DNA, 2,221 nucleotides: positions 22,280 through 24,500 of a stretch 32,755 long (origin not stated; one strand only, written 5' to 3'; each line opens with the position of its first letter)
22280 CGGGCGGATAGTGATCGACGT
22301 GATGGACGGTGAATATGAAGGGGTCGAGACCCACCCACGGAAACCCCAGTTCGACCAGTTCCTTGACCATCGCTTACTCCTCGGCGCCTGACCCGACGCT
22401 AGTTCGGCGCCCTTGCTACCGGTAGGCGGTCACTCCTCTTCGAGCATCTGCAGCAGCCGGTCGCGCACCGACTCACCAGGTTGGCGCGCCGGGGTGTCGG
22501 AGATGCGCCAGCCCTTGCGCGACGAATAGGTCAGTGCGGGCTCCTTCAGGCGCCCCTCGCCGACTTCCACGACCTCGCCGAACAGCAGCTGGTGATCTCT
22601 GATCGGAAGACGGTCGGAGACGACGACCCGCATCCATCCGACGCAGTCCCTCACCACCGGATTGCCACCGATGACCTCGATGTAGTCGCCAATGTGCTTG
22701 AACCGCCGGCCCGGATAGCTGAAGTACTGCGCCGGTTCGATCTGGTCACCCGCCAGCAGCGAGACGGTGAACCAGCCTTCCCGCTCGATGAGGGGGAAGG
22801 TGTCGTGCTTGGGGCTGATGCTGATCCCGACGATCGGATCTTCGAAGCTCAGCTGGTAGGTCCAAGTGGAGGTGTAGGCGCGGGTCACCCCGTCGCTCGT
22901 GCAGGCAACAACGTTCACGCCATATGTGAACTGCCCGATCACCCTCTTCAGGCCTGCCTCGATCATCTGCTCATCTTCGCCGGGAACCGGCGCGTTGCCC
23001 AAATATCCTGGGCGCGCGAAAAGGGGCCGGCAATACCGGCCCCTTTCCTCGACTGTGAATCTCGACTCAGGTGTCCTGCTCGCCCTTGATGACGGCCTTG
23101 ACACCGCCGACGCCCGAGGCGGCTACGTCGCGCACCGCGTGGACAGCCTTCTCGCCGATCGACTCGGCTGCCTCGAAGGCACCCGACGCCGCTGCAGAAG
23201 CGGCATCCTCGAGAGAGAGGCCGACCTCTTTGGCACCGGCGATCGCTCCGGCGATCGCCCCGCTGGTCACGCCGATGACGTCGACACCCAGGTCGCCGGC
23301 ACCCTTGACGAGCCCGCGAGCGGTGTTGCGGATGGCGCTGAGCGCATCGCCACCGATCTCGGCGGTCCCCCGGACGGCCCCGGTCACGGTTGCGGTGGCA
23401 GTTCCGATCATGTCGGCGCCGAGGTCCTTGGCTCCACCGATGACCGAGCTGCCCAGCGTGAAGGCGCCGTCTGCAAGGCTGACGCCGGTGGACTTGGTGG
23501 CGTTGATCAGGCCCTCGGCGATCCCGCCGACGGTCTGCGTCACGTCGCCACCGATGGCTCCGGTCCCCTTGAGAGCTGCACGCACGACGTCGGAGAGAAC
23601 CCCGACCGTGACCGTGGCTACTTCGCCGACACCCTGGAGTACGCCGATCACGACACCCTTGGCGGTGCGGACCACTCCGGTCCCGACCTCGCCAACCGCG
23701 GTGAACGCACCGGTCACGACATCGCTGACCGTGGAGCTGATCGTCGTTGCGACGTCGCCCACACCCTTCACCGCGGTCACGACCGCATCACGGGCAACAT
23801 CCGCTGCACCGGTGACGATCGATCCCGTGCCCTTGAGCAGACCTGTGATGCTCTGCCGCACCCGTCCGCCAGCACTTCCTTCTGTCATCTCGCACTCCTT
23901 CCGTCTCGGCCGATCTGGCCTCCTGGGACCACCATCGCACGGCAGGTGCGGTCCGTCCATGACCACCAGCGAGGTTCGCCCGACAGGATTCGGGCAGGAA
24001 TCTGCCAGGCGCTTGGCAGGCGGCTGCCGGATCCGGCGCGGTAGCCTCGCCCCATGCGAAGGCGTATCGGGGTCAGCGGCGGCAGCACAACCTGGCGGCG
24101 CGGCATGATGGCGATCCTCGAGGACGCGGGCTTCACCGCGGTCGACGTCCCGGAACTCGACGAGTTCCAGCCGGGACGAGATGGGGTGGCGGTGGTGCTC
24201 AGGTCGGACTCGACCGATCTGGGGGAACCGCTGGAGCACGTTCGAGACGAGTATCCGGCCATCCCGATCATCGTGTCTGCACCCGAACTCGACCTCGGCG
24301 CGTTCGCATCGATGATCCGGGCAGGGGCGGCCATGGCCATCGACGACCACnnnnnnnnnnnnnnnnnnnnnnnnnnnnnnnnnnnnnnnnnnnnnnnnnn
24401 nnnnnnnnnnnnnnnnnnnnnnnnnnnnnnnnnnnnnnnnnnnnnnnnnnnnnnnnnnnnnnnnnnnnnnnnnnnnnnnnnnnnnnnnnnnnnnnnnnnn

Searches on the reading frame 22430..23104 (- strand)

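Call 14: search_protein_families(library=pfam, proteins=[window:22430-23104:-], max_evalue=0.001)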
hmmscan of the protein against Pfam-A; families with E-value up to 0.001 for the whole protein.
window:22430-23104:- (224 aa): 1 family
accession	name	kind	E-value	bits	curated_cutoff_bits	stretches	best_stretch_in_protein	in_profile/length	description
PF01613.24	Flavin_Reduct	-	1.1e-24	87.7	27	1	57-196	2-147/153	Flavin reductase like domain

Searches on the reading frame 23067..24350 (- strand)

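Call 14: search_protein_families(library=pfam, proteins=[window:23067-24350:-], max_evalue=0.001)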
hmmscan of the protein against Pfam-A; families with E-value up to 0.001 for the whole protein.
window:23067-24350:- (427 aa): 0 families

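Call 36: search_protein_families(library=pfam, proteins=[window:23067-24350:-], max_evalue=0.01)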
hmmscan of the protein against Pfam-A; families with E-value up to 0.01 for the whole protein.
window:23067-24350:- (427 aa): 1 family
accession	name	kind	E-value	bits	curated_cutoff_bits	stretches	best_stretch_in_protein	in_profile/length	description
PF09361.15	Phasin_2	-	0.0022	18.6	24.9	0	382-421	12-51/100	Phasin protein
